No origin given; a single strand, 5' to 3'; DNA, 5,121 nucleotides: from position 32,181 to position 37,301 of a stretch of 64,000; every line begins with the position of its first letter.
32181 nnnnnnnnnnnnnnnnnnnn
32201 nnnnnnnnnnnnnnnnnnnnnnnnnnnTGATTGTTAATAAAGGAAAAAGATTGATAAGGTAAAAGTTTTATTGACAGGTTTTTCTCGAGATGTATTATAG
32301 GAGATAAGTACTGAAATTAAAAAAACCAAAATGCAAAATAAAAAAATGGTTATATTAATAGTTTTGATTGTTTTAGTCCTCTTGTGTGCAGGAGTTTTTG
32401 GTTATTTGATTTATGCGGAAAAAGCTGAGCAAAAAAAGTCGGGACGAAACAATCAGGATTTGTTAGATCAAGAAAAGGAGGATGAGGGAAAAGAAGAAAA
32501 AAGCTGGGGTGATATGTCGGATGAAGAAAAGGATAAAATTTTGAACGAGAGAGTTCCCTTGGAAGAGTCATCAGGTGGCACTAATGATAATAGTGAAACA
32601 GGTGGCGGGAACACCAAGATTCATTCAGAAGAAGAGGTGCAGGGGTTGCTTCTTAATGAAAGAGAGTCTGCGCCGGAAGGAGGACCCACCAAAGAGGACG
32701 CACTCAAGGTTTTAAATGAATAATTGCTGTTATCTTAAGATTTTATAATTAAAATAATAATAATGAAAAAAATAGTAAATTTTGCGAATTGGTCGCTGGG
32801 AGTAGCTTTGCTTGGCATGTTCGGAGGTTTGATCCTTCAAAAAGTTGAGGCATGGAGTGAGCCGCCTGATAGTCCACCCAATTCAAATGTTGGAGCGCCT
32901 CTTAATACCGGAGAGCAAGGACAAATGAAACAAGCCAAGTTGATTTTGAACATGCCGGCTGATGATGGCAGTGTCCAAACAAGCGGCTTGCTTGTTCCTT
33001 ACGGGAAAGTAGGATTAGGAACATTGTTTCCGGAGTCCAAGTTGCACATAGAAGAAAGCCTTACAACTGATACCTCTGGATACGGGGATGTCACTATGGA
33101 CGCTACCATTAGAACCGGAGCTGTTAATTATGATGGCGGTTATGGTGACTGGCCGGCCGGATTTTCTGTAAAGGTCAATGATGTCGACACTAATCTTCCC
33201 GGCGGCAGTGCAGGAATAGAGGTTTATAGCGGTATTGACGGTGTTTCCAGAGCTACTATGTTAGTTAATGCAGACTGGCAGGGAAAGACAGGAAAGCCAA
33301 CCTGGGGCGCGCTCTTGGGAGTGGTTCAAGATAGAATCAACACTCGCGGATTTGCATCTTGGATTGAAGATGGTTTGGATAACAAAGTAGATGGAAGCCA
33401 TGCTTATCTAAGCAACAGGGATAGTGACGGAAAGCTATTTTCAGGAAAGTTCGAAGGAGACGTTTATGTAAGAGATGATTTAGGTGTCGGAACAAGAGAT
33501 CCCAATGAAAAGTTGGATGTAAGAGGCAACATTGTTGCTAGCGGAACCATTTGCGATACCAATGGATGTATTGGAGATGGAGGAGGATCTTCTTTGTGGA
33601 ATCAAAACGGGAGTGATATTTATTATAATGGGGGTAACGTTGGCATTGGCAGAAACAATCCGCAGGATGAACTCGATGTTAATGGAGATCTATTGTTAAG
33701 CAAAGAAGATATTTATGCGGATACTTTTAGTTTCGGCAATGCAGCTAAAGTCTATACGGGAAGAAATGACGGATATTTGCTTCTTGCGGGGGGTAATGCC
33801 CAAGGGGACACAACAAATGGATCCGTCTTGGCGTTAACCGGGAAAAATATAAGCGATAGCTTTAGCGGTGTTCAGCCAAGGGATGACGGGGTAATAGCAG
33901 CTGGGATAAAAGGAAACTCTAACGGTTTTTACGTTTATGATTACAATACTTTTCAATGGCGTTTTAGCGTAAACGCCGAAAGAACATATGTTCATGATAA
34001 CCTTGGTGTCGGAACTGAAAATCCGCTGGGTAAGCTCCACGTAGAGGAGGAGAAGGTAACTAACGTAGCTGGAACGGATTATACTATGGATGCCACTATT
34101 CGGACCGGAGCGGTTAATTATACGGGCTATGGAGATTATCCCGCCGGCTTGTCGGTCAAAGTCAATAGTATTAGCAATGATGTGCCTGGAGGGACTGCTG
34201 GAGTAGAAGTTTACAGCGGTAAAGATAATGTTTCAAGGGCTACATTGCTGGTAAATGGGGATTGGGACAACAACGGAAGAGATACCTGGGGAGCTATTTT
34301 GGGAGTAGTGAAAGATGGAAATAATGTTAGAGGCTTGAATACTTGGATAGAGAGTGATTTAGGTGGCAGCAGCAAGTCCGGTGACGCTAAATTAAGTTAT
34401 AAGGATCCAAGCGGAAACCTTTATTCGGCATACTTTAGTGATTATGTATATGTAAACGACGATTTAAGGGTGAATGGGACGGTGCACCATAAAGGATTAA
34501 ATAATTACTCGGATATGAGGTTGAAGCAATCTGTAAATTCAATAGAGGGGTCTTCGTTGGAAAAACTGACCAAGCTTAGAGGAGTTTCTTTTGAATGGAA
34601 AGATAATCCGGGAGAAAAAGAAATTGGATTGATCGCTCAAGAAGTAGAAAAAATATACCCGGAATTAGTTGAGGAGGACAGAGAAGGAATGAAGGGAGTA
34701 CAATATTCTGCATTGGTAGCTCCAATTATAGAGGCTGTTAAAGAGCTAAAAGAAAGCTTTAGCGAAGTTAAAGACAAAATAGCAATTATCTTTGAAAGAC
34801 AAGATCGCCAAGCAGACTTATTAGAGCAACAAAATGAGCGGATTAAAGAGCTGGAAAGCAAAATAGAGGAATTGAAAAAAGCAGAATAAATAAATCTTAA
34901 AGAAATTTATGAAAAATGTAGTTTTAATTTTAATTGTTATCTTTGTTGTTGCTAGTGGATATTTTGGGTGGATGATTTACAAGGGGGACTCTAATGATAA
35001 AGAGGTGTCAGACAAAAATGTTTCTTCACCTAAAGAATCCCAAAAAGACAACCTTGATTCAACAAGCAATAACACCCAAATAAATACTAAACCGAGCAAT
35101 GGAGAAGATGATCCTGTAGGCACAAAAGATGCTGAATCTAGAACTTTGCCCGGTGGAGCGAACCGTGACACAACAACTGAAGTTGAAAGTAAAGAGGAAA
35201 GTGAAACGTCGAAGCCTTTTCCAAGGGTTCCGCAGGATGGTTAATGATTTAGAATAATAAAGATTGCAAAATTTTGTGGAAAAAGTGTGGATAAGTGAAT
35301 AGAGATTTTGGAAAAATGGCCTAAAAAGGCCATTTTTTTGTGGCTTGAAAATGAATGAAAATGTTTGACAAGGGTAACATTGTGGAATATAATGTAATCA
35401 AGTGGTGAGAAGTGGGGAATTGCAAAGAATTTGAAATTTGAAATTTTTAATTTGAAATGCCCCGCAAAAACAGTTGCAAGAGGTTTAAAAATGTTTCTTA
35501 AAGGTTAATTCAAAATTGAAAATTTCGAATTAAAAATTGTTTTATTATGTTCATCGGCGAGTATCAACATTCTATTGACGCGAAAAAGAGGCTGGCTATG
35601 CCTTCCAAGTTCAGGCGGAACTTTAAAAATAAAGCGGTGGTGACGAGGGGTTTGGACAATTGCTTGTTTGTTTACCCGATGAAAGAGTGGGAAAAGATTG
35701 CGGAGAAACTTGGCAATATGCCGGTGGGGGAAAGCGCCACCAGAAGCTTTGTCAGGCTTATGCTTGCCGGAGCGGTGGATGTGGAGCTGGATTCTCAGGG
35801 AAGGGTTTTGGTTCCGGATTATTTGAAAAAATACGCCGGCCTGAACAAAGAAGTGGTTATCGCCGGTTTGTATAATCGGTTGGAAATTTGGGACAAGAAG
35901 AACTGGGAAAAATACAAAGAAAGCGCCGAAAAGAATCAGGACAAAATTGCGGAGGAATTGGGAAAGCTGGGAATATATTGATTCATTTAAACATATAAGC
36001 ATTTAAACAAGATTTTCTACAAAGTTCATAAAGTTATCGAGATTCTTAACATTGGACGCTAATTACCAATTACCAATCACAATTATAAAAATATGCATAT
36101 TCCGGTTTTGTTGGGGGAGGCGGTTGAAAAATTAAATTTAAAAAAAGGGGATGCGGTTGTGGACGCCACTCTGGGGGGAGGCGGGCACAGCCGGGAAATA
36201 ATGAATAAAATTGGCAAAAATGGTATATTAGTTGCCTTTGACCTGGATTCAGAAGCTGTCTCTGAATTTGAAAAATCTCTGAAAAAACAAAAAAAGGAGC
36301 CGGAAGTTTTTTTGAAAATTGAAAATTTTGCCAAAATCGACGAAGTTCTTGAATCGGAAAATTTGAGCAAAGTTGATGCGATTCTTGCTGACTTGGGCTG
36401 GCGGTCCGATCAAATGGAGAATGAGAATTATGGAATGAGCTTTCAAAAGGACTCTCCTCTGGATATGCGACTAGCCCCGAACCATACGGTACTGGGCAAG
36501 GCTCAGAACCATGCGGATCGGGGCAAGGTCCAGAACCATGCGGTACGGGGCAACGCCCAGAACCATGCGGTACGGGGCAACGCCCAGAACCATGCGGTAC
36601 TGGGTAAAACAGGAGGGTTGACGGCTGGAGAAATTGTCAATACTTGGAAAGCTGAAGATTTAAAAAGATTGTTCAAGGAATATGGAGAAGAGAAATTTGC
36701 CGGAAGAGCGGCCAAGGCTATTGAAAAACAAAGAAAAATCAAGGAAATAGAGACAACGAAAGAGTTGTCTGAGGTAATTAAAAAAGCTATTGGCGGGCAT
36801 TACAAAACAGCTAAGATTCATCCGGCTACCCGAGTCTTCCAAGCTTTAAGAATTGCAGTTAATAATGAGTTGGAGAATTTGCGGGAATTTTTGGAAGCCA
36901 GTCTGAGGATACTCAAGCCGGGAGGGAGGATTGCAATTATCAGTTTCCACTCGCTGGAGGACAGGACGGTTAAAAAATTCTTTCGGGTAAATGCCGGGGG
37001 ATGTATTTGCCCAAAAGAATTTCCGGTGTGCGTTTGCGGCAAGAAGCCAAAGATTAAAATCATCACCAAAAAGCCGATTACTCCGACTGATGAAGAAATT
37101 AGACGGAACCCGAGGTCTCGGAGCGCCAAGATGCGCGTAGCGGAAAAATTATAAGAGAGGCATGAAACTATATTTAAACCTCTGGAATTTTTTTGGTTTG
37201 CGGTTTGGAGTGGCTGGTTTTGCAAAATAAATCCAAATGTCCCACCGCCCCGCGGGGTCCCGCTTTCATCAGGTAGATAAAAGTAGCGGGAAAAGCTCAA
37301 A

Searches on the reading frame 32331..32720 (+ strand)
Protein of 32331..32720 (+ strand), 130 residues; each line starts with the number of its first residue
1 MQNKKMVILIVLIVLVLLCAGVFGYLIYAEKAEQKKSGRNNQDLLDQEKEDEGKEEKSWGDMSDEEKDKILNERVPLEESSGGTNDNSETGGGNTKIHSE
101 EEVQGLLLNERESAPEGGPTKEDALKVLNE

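Call 8: search_protein_families(library=pfam, proteins=[window:32331-32720:+], max_evalue=0.01)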
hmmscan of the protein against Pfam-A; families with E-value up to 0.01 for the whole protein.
window:32331-32720:+ (130 aa): 1 family
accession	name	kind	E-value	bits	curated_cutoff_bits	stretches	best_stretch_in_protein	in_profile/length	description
PF12685.13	SpoIIIAH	-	0.0021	18.5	30.6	1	11-81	4-73/191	SpoIIIAH-like protein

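Call 9: search_protein_families(library=ncbifam, proteins=[window:32331-32720:+], max_evalue=0.01)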
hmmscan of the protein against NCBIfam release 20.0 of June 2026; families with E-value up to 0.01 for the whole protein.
window:32331-32720:+ (130 aa): 3 families
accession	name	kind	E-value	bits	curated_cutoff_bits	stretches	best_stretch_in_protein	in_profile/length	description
NF006283.1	PRK08455.1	equivalog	0.00018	21.2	187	1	6-60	20-74/182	flagellar basal body-associated protein FliL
NF042931.1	SAG1386_EF1546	equivalog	0.0046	17.1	80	1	6-71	29-87/158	SAG1386/EF1546 family surface-associated protein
NF004285.1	PRK05696.1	equivalog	0.01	15.7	179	0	3-50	17-61/171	flagellar basal body-associated protein FliL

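Call 64: find_encoding_contigs(protein=window:32331-32720:+, flank=10000, max_places=10)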
Protein window:32331-32720:+ (130 aa): 1 contig read that carries it; 1 place shown.
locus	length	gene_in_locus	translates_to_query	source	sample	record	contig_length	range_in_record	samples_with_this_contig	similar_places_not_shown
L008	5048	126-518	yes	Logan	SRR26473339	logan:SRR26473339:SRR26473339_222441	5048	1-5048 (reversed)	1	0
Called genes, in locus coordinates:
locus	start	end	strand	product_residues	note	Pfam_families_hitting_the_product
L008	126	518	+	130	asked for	-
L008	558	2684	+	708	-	PF13884:Peptidase_S74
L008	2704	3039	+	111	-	-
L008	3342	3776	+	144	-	PF02381:MraZ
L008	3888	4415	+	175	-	PF01795:Methyltransf_5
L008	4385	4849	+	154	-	PF01795:Methyltransf_5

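Call 95: search_protein_families(library=phrogs, proteins=[window:32331-32720:+], max_evalue=0.001)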
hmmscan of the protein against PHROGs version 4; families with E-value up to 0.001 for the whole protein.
window:32331-32720:+ (130 aa): 0 families

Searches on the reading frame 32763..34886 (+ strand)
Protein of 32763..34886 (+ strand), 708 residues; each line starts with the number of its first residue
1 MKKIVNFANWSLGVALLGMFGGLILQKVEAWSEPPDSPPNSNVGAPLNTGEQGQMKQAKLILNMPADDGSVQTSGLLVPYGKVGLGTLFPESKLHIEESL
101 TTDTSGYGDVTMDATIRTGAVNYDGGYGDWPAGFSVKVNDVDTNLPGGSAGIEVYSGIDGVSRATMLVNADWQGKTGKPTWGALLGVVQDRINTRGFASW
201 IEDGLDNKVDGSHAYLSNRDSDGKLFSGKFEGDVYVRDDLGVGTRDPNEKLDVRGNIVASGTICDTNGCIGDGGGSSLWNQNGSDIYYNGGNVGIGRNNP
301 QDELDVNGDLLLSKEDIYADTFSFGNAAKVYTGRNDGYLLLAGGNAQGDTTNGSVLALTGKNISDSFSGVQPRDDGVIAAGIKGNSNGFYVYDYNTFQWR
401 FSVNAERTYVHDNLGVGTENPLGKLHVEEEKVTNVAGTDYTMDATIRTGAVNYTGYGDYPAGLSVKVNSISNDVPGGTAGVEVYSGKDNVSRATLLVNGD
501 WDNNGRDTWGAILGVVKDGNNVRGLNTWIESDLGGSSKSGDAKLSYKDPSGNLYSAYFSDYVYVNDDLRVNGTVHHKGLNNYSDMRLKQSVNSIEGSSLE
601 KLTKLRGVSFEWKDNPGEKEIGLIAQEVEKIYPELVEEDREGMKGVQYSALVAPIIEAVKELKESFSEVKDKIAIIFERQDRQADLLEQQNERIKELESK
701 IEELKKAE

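Call 8: search_protein_families(library=pfam, proteins=[window:32763-34886:+], max_evalue=0.01)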
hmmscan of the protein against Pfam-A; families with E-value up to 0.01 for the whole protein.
window:32763-34886:+ (708 aa): 1 family
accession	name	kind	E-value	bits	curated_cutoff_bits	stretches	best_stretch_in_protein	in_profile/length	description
PF13884.11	Peptidase_S74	-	5e-16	59.2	22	1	583-636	1-57/58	Chaperone of endosialidase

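Call 9: search_protein_families(library=ncbifam, proteins=[window:32763-34886:+], max_evalue=0.01)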
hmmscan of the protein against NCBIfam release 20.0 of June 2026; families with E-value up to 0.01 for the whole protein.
window:32763-34886:+ (708 aa): 0 families

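Call 95: search_protein_families(library=phrogs, proteins=[window:32763-34886:+], max_evalue=0.001)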
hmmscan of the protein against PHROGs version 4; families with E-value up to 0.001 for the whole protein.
window:32763-34886:+ (708 aa): 24 families
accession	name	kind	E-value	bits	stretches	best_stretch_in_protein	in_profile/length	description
phrog_8215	-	tail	5.8e-28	98.7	1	566-672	892-995/1000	baseplate wedge initiator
phrog_18186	-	tail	3.8e-26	92.9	1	564-673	468-574/582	baseplate wedge subunit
phrog_5668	-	tail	4.3e-26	92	1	556-677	1428-1562/1567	tail fiber protein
phrog_1699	-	tail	1.3e-20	74.6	1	551-674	862-992/1000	long tail fiber protein distal subunit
phrog_33119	-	tail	4.5e-18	66.2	1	560-677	524-638/643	long tail fiber protein distal subunit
phrog_11011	-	tail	1.6e-17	63.7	1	578-674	1176-1278/1291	long tail fiber protein distal subunit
phrog_1980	-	tail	2.1e-17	64.6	1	406-674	201-431/449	tail fiber protein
phrog_5481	-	tail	4.6e-17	62.8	1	550-706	905-1032/1043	tail fiber protein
phrog_19966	-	tail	7.3e-17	62.2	1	577-672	627-723/724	long tail fiber protein distal subunit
phrog_25848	-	tail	8.5e-17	61.6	1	568-675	489-593/598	tail fiber protein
phrog_21722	-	tail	2.4e-14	53.8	1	580-669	477-564/576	long tail fiber protein distal subunit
phrog_6921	-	tail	2.6e-14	54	1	527-674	573-732/738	tail fiber protein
phrog_5667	-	tail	2.4e-13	50.7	1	568-673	676-786/786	long tail fiber protein distal subunit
phrog_28992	-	unknown function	3.4e-13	50.5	1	564-665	230-328/343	-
phrog_25788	-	tail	3.7e-13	50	1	579-669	509-599/603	tail fiber protein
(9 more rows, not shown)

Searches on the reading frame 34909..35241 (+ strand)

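Call 8: search_protein_families(library=pfam, proteins=[window:34909-35241:+], max_evalue=0.01)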
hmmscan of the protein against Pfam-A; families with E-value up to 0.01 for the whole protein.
window:34909-35241:+ (111 aa): 1 family
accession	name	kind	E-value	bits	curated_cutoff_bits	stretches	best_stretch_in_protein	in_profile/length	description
PF12685.13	SpoIIIAH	-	0.0002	21.8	30.6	1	2-97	2-77/191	SpoIIIAH-like protein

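Call 9: search_protein_families(library=ncbifam, proteins=[window:34909-35241:+], max_evalue=0.01)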
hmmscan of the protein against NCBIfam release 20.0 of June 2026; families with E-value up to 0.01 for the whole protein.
window:34909-35241:+ (111 aa): 4 families
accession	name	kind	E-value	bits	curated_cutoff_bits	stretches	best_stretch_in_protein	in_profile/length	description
NF033598.2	elast_bind_EbpS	equivalog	5e-05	22.4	300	1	5-93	310-394/498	elastin-binding protein EbpS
NF042931.1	SAG1386_EF1546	equivalog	0.00033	20.8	80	1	6-96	33-99/158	SAG1386/EF1546 family surface-associated protein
NF052435.1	BamI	equivalog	0.0011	18.8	180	1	1-70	1-66/226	biofilm-associated metzincin protease inhibitor BamI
TIGR03593.1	yidC_nterm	equivalog_domain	0.0024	17.5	58.25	1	2-67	2-65/363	membrane protein insertase YidC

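Call 95: search_protein_families(library=phrogs, proteins=[window:34909-35241:+], max_evalue=0.001)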
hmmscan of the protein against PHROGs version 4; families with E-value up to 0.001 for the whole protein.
window:34909-35241:+ (111 aa): 0 families

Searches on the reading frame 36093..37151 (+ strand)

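Call 8: search_protein_families(library=pfam, proteins=[window:36093-37151:+], max_evalue=0.01)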
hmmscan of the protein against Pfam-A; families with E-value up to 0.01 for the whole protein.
window:36093-37151:+ (353 aa): 8 families
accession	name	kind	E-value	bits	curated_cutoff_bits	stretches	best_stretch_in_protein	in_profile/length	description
PF01795.25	Methyltransf_5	-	2.4e-106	356.2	27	2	172-352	128-308/309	MraW methylase family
PF13847.12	Methyltransf_31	-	3.3e-05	24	27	0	17-100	2-81/145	Methyltransferase domain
PF06962.18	rRNA_methylase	-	7e-05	23.2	22.7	1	47-103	2-54/137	Putative rRNA methylase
PF01209.24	Ubie_methyltran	-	0.00023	21.1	20.1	0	14-87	43-111/233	ubiE/COQ5 methyltransferase family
PF08704.16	GCD14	-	0.0019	18.4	26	0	11-102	33-122/247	tRNA methyltransferase complex GCD14 subunit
PF13649.12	Methyltransf_25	-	0.0022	19.1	27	0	22-82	1-58/97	Methyltransferase domain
PF02353.26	CMAS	-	0.006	16.4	27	0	10-95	54-135/273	Mycolic acid cyclopropane synthetase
PF08241.18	Methyltransf_11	-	0.0093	17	21.2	0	256-282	69-95/95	Methyltransferase domain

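Call 9: search_protein_families(library=ncbifam, proteins=[window:36093-37151:+], max_evalue=0.01)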
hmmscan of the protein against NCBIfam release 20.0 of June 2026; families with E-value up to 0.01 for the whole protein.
window:36093-37151:+ (353 aa): 15 families
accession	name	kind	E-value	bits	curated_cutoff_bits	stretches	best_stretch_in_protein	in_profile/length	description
TIGR00006.1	TIGR00006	equivalog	8e-101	337.5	154.3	2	173-352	131-309/310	16S rRNA (cytosine(1402)-N(4))-methyltransferase RsmH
NF053511.1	tRNA_U34_MnmM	equivalog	8.7e-12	44.9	135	1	15-103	14-98/183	tRNA 5-(aminomethyl)-2-thiouridylate-methyltransferase MnmM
NF052510.1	methyltran_MpqE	exception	2.5e-06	27.1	335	1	9-82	37-110/234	methyl-plastoquinone biosynthesis methyltransferase MpqE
TIGR02469.1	CbiT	equivalog_domain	7.9e-05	22.9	78.3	1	11-97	12-92/124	precorrin-6Y C5,15-methyltransferase (decarboxylating) subunit CbiT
NF001244.0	PRK00216.1-5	equivalog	0.00011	21.6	216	0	260-299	131-170/236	bifunctional demethylmenaquinone methyltransferase/2-methoxy-6-polyprenyl-1,4-benzoquinol methylase UbiE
TIGR00438.1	rrmJ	equivalog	0.00017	21.1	300.15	1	16-77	30-91/188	23S rRNA (uridine(2552)-2'-O)-methyltransferase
NF001556.0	PRK00377.1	equivalog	0.00082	19.2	238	0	10-74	32-96/198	cobalt-precorrin-6Y C(15)-methyltransferase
NF041537.1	ArsM_AhpD_UU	exception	0.00091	18.1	510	0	15-68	73-126/345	arsenite methyltransferase/AhpD domain selenoprotein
NF008823.0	PRK11873.1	subfamily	0.0023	17.5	263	0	12-66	71-125/272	arsenite methyltransferase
TIGR01934.1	MenG_MenH_UbiE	subfamily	0.0034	16.7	158.35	0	261-298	120-157/223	ubiquinone/menaquinone biosynthesis methyltransferase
NF043040.1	corrin_prot_MT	hypoth_equivalog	0.0049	16.3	180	0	17-97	40-117/216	corrinoid protein-associated methyltransferase CpaM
NF006110.0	PRK08261.1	equivalog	0.0069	15.3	410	1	226-289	65-131/454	3-oxoacyl-ACP reductase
NF001240.0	PRK00216.1-1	equivalog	0.007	15.4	378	0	264-294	150-180/251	bifunctional demethylmenaquinone methyltransferase/2-methoxy-6-polyprenyl-1,4-benzoquinol methylase UbiE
NF011494.0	PRK14902.1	equivalog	0.0084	14.9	319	0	11-101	243-328/444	16S rRNA (cytosine(967)-C(5))-methyltransferase RsmB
TIGR02752.1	MenG_heptapren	equivalog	0.0088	15.6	419.85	0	10-75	37-101/231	demethylmenaquinone methyltransferase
